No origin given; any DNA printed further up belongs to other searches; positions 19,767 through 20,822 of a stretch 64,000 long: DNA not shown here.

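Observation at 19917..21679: HipA-like kinase followed, not preceded, by a HipA-N/HipS-like domain gene: inverted split-HipA toxin-antitoxin candidate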

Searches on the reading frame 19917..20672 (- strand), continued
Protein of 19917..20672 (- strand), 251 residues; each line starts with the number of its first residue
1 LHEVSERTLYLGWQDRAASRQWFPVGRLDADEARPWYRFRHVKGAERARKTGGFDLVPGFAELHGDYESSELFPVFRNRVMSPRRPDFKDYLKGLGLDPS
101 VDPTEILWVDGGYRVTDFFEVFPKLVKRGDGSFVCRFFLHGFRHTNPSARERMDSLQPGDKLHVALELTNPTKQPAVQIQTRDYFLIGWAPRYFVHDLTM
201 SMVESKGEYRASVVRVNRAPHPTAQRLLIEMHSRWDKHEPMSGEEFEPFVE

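Call 76: search_solved_structures(query=A3, max_evalue=10, show_alignments=3)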
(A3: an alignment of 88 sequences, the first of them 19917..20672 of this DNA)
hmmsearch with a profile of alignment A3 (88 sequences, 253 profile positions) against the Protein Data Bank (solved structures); distinct sequences matched with E-value up to 10: 9.
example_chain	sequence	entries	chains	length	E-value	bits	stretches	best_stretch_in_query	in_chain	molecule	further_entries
3k2y_A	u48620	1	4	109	0.00014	24.5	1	135-214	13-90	uncharacterized protein lp_0118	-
2mzn_A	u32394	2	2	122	0.074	15.7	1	153-209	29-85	Helicase-like transcription factor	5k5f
4xzf_A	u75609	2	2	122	0.075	15.6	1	153-209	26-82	Helicase-like transcription factor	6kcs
5bnh_A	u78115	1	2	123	0.076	15.6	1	153-209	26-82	Helicase-like transcription factor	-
4s0n_A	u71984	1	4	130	0.085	15.5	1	153-209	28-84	Helicase-like transcription factor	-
4xzg_A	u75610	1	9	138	0.098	15.2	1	153-209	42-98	Helicase-like transcription factor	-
5kef_A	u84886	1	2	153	0.82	12.2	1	122-175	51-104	PhnB protein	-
3l20_A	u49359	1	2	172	1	11.9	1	122-175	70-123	Putative uncharacterized protein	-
7czo_A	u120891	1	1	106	1.2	11.7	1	21-73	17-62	Uncharacterized protein HI_0666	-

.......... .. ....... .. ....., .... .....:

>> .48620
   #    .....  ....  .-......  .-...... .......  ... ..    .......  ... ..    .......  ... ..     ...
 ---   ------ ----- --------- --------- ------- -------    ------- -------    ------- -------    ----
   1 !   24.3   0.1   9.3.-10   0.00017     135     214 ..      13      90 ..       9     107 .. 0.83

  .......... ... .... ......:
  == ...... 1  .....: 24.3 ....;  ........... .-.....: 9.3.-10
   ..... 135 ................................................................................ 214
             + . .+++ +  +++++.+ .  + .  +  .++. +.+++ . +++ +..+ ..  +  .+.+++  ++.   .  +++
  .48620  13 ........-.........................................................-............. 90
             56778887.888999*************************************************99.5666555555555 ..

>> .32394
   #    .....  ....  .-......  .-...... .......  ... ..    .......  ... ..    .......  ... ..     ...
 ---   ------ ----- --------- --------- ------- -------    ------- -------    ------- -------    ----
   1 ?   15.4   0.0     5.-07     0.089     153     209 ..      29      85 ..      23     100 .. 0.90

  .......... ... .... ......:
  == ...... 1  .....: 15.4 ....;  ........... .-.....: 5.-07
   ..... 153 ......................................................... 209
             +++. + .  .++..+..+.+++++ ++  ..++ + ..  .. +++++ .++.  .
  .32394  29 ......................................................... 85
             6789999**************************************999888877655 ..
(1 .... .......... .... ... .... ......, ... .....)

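Call 80: search_dna_similar(query=window:19917-20672:-, collection=phages, mode=protein, max_rows=15)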
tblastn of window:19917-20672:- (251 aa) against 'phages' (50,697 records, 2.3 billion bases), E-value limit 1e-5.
Records with a match: 4; places in all: 4; records where one place covers at least 80% of the query: 4.
Best place of each record, by identity: <60% 4.
By first word of the organism name: Vibrio 4.
By host as written in the record: Vibrio cyclitrophicus 10N.222.46.E12 1; Vibrio cyclitrophicus 10N.222.46.F12 1; Vibrio cyclitrophicus 10N.286.45.B12 1; Vibrio cyclitrophicus 10N.286.55.A12 1.
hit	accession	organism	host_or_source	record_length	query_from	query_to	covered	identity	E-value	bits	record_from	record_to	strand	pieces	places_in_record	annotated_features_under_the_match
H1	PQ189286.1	Vibrio phage 10N.222.46.E12_PE001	Vibrio cyclitrophicus 10N.222.46.E12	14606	7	246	96%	27.9%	2e-19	92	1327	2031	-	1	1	hypothetical protein (x2)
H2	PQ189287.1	Vibrio phage 10N.222.46.F12_PE001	Vibrio cyclitrophicus 10N.222.46.F12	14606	7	246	96%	27.9%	2e-19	92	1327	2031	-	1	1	hypothetical protein (x2)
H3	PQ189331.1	Vibrio phage 10N.286.45.B12_PE002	Vibrio cyclitrophicus 10N.286.45.B12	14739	7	246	96%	27.9%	2e-19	92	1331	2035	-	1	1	hypothetical protein (x2)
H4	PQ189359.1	Vibrio phage 10N.286.55.A12_PE001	Vibrio cyclitrophicus 10N.286.55.A12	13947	7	246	96%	27.5%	6e-21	97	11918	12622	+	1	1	hypothetical protein (x2)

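Call 81: get_annotated_region(hit=H1, flank=7000)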
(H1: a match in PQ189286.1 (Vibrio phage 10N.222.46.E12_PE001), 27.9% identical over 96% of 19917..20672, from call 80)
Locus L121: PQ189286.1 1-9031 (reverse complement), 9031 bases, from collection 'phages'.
description: Vibrio phage 10N.222.46.E12_PE001, complete genome.
organism: Vibrio phage 10N.222.46.E12_PE001 (NCBI taxid 3385266)
taxonomy: Viruses; Varidnaviria; Bamfordvirae; Preplasmiviricota; Tectiliviricetes; Vinavirales
host: Vibrio cyclitrophicus 10N.222.46.E12; source: seawater; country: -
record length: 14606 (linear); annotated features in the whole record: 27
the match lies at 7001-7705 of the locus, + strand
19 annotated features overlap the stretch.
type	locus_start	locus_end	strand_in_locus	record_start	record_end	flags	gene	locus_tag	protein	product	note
CDS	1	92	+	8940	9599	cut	-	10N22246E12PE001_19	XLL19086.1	hypothetical protein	PG160_MONPV_DNA_packaging_protein_OPG160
CDS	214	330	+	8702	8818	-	-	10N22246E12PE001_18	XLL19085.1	hypothetical protein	-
CDS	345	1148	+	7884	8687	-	-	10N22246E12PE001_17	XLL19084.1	hypothetical protein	CAPSD_BPPM2_Major_capsid_protein_P2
CDS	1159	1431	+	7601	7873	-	-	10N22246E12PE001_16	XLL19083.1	hypothetical protein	TMhelix_containing_protein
CDS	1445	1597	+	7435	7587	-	-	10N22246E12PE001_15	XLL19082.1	hypothetical protein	-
CDS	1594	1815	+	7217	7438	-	-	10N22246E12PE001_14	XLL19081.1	hypothetical protein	-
CDS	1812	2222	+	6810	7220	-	-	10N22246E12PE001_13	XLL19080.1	hypothetical protein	-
CDS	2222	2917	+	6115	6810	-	-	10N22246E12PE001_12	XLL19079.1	hypothetical protein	GPJ_BPPM2_Uncharacterized_protein_Gp-j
CDS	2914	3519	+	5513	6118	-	-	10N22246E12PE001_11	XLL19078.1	hypothetical protein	-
CDS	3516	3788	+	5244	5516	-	-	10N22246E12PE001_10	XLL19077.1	hypothetical protein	-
CDS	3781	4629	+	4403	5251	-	-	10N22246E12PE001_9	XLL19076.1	hypothetical protein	-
CDS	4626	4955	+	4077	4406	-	-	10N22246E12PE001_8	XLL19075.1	hypothetical protein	tail_fiber_protein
CDS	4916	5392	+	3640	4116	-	-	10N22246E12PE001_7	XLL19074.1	hypothetical protein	head_protein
CDS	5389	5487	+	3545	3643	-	-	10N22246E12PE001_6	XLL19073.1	hypothetical protein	-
CDS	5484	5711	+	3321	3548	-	-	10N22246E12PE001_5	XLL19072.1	hypothetical protein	-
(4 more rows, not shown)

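Call 82: search_dna_similar(query=window:19917-20672:-, collection=plasmids, mode=protein, max_rows=25)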
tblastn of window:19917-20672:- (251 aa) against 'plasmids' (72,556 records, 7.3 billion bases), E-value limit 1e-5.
Records with a match: 8; places in all: 8; records where one place covers at least 80% of the query: 6.
Best place of each record, by identity: <60% 8.
By first word of the organism name: Mycolicibacterium 4; Nostoc 1; Oscillatoria 1; Rhodococcus 1; Nocardiopsis 1.
By predicted mobility (MOB-suite, as given by PLSDB): mobilizable 4; non-mobilizable 3; conjugative 1.
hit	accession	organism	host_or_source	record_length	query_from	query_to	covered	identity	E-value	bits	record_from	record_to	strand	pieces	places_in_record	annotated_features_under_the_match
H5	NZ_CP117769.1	Nostoc sp. UHCC 0926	whole organism,lichen surface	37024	5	251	98%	34.1%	7e-37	144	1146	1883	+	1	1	HIRAN domain-containing protein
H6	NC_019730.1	Oscillatoria nigro-viridis PCC 7112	-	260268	5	249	98%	34.4%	1e-38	149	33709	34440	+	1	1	HIRAN domain-containing protein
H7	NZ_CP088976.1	Rhodococcus pyridinivorans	pure culture,soil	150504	3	234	92%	32.8%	1e-16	86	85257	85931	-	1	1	HIRAN domain-containing protein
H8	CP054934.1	Nocardiopsis flavescens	Single Cell,marine sediment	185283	9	248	96%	30.1%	3e-15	82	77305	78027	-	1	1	hypothetical protein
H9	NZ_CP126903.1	Mycolicibacterium vanbaalenii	cell culture,soil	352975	27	222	78%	35.2%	4e-14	79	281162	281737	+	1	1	HIRAN domain-containing protein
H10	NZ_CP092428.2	Mycolicibacterium rufum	-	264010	27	222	78%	35.2%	7e-14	78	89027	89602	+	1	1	HIRAN domain-containing protein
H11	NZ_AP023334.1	Mycolicibacterium sp. TY66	-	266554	7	217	84%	31.4%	3e-20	97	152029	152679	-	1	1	hypothetical protein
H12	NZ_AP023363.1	Mycolicibacterium sp. TY81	-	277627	7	217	84%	31.4%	3e-20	97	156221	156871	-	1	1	hypothetical protein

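Call 93: get_annotated_region(hit=H6, flank=5000)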
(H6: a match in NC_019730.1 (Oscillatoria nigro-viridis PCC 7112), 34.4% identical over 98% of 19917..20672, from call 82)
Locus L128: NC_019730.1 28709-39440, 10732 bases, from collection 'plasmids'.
description: Oscillatoria nigro-viridis PCC 7112 plasmid pOSC7112.02, complete sequence
organism: Oscillatoria nigro-viridis PCC 7112 (NCBI taxid 179408)
taxonomy: Bacteria; Cyanobacteriota; Cyanophyceae; Oscillatoriales; Oscillatoriaceae; Oscillatoria; Oscillatoria nigro-viridis; Oscillatoria nigro-viridis PCC 7112
host: -; source: -; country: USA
typing (MOB-suite, as given by PLSDB): conjugative; replicon rep_cluster_309; relaxase MOBP; mating-pair formation MPF_T
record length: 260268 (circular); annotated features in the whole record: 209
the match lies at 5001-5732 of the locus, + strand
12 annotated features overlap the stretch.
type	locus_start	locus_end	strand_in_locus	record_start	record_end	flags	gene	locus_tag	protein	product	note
CDS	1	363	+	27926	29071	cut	-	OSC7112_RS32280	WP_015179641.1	ParB/RepB/Spo0J family partition protein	GO:0007059 - chromosome segregation [Evidence IEA]; GO:0000910 - cytokinesis [Evidence IEA]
CDS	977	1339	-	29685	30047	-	-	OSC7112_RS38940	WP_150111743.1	hypothetical protein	-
CDS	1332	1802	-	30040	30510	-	-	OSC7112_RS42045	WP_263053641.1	hypothetical protein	-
CDS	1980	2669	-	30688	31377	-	-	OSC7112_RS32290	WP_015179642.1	hypothetical protein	-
CDS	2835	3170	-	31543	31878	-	-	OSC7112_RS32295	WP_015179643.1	XisI protein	-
CDS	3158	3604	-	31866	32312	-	-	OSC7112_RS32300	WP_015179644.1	XisH family protein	-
CDS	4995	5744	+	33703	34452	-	-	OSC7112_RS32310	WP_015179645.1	HIRAN domain-containing protein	-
CDS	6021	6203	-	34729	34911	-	-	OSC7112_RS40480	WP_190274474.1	hypothetical protein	-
CDS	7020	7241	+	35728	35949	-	-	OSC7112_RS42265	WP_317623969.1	hypothetical protein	-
CDS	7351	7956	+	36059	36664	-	-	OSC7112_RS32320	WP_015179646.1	Uma2 family endonuclease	-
CDS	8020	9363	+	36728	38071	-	-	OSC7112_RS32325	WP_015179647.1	helix-turn-helix transcriptional regulator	-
CDS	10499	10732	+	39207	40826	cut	-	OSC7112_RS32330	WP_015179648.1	hypothetical protein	-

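Call 94: get_annotated_region(hit=H7, flank=4000)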
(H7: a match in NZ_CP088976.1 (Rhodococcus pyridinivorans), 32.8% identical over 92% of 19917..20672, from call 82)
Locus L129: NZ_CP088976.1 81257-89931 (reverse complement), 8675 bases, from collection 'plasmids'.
description: Rhodococcus pyridinivorans strain DNHP-S2 plasmid unnamed1, complete sequence
organism: Rhodococcus pyridinivorans (NCBI taxid 103816)
taxonomy: Bacteria; Actinomycetota; Actinomycetes; Mycobacteriales; Nocardiaceae; Rhodococcus; Rhodococcus pyridinivorans
host: -; source: pure culture,soil; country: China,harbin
typing (MOB-suite, as given by PLSDB): mobilizable; relaxase MOBF,MOBP
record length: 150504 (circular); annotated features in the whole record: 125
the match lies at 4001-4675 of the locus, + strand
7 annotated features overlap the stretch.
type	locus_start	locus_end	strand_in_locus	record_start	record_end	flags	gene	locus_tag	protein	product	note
CDS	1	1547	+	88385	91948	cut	-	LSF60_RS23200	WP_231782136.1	DEAD/DEAH box helicase family protein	-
CDS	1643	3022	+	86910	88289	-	-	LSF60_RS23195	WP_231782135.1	restriction endonuclease subunit S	GO:0006304 - DNA modification [Evidence IEA]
CDS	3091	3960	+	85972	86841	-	-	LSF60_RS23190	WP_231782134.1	hypothetical protein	-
CDS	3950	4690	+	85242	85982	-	-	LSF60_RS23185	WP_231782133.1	HIRAN domain-containing protein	-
CDS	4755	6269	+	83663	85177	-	-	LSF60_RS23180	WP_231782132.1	class I SAM-dependent DNA methyltransferase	-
CDS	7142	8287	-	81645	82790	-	-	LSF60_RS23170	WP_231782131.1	hypothetical protein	-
CDS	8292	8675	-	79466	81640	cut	-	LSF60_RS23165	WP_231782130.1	AAA family ATPase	-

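Call 97: search_protein_families(library=pfam, proteins=[L024:5240-6004:+, L026:5296-5967:+, L030:4782-5957:+, L035:4669-5565:+, L040:4734-5930:+, L071:4734-5705:+, L072:4991-5998:+, L073:4906-5973:+, L025:2925-5906:+, L027:3327-5915:+], max_evalue=0.01)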
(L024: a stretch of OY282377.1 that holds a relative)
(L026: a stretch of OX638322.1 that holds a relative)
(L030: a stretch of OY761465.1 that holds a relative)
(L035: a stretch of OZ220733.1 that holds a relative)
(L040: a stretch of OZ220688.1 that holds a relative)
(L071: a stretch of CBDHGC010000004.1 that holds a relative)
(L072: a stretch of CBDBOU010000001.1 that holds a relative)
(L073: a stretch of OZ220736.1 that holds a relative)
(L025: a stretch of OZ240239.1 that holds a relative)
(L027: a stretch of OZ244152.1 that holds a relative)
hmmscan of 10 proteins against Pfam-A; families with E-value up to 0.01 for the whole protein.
L024:5240-6004:+ (254 aa): 1 family
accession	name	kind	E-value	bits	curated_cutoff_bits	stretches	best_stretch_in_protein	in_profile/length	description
PF02661.23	Fic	-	2.1e-18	67.4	24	1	101-196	4-93/93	Fic/DOC family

L026:5296-5967:+ (223 aa): 1 family
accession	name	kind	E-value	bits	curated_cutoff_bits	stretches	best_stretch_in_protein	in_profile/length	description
PF22531.2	DUF7002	-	7.3e-68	228.4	27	1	14-206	1-195/195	Family of unknown function (DUF7002)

L030:4782-5957:+ (391 aa): 0 families

L035:4669-5565:+ (298 aa): 0 families

L040:4734-5930:+ (398 aa): 0 families

L071:4734-5705:+ (323 aa): 5 families
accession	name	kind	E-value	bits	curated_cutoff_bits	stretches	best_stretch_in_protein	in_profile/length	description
PF01436.27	NHL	-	4e-21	74.4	20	2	237-264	1-28/28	NHL repeat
PF07494.17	Reg_prop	-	8.5e-07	28.9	20.4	0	68-83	6-20/24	Two component regulator propeller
PF08450.18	SGL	-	0.00028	21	26.3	0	243-274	189-220/246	SMP-30/Gluconolactonase/LRE-like region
PF22701.2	Mala_s_1-like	-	0.00048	20.4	27.5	0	238-296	88-150/195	Mal s 1 allergenic protein-like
PF24684.1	Vgb_lyase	-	0.0022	17.3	50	0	185-291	182-278/290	Virginiamycin B lyase family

L072:4991-5998:+ (335 aa): 0 families

L073:4906-5973:+ (355 aa): 0 families

L025:2925-5906:+ (993 aa): 3 families
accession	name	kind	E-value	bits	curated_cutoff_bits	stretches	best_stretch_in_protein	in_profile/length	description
PF19778.5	RE_endonuc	-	5.3e-35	120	23.4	1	874-980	2-105/108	Endonuclease domain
PF04851.21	ResIII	-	3.3e-10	40.6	22.5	1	88-220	24-133/164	Type III restriction enzyme, res subunit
PF00270.35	DEAD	-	1.9e-07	31.4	26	1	85-252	12-161/167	DEAD/DEAH box helicase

L027:3327-5915:+ (862 aa): 9 families
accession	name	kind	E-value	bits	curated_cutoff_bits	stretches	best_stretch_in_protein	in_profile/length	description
PF00326.27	Peptidase_S9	-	1.4e-48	165.6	22.6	1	641-846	4-211/213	Prolyl oligopeptidase family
PF20434.5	BD-FAE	-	1.5e-10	41.4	26.8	1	620-805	11-215/215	BD-FAE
PF01738.24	DLH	-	1e-09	38.8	21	1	683-830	79-194/217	Dienelactone hydrolase family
PF07859.19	Abhydrolase_3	-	1e-06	29.1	25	1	682-824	49-208/210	alpha/beta hydrolase fold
PF12146.15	Hydrolase_4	-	0.0001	22.2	27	0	778-809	190-221/239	Serine aminopeptidase, S33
PF02129.25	Peptidase_S15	-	0.0015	18.7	23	0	759-822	202-260/262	X-Pro dipeptidyl-peptidase (S15 family)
PF05705.20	DUF829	-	0.0029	17.9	25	1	777-823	178-224/242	Eukaryotic protein of unknown function (DUF829)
PF07676.18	PD40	-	0.0061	16.9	20.9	0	340-354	13-27/38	WD40-like Beta Propeller Repeat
PF05448.18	AXE1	-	0.0085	15.3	21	0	683-732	158-207/321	Acetyl xylan esterase (AXE1)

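Call 103: search_protein_families(library=pfam, proteins=[P0339, P0345, P0360, P0373, P0381, P0385, P0317, P0298, P0282, P0271], max_evalue=1)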
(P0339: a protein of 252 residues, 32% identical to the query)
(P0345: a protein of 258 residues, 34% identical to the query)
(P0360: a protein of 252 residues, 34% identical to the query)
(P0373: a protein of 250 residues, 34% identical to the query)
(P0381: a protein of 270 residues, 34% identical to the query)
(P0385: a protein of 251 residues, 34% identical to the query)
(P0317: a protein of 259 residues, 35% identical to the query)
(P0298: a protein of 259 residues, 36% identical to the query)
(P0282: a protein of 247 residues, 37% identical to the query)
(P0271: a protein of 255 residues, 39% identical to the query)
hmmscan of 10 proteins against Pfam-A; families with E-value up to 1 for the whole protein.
P0339 (252 aa): 1 family
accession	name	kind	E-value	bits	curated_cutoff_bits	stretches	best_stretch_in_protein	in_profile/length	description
PF08797.16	HIRAN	-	5.6e-05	23.3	24.7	1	130-224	4-92/96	HIRAN domain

P0345 (258 aa): 1 family
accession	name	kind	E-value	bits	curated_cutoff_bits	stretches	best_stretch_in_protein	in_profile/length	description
PF08797.16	HIRAN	-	2.2e-14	53.5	24.7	1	127-216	2-88/96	HIRAN domain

P0360 (252 aa): 1 family
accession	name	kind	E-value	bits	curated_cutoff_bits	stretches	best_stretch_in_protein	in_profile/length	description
PF08797.16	HIRAN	-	2e-07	31.2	24.7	1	126-219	3-85/96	HIRAN domain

P0373 (250 aa): 1 family
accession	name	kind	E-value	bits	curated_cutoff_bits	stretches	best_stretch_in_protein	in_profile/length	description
PF13657.11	Couple_hipA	-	0.0079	17.1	22.5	1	25-112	12-90/99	HipA N-terminal domain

P0381 (270 aa): 1 family
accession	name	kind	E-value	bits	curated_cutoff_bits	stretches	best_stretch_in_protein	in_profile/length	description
PF13657.11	Couple_hipA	-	0.11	13.5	22.5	1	18-75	9-60/99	HipA N-terminal domain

P0385 (251 aa): 4 families
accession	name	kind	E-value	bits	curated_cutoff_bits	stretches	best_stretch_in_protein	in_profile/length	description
PF08797.16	HIRAN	-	1.5e-07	31.5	24.7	1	130-228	5-93/96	HIRAN domain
PF13657.11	Couple_hipA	-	0.00026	21.9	22.5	1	17-107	9-91/99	HipA N-terminal domain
PF16260.11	DUF4914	-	0.16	10.4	25.7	1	122-197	32-103/612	Domain of unknown function (DUF4914)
PF13887.11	MYRF_ICA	-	0.17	11.5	24.1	1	134-150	17-33/36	Myelin regulatory factor ICA domain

P0317 (259 aa): 2 families
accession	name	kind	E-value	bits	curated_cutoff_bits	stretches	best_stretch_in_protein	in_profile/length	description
PF08797.16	HIRAN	-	3.9e-08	33.4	24.7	1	131-222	5-92/96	HIRAN domain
PF13657.11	Couple_hipA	-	0.0037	18.2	22.5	1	20-107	9-90/99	HipA N-terminal domain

P0298 (259 aa): 1 family
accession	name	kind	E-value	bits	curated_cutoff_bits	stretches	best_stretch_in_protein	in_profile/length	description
PF08797.16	HIRAN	-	8.5e-05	22.7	24.7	1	138-206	4-67/96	HIRAN domain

P0282 (247 aa): 1 family
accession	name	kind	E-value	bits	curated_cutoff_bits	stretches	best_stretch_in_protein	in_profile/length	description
PF13657.11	Couple_hipA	-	0.011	16.6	22.5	1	25-84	10-65/99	HipA N-terminal domain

P0271 (255 aa): 1 family
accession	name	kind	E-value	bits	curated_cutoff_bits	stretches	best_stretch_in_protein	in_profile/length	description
PF08797.16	HIRAN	-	2.3e-07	31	24.7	1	138-235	3-95/96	HIRAN domain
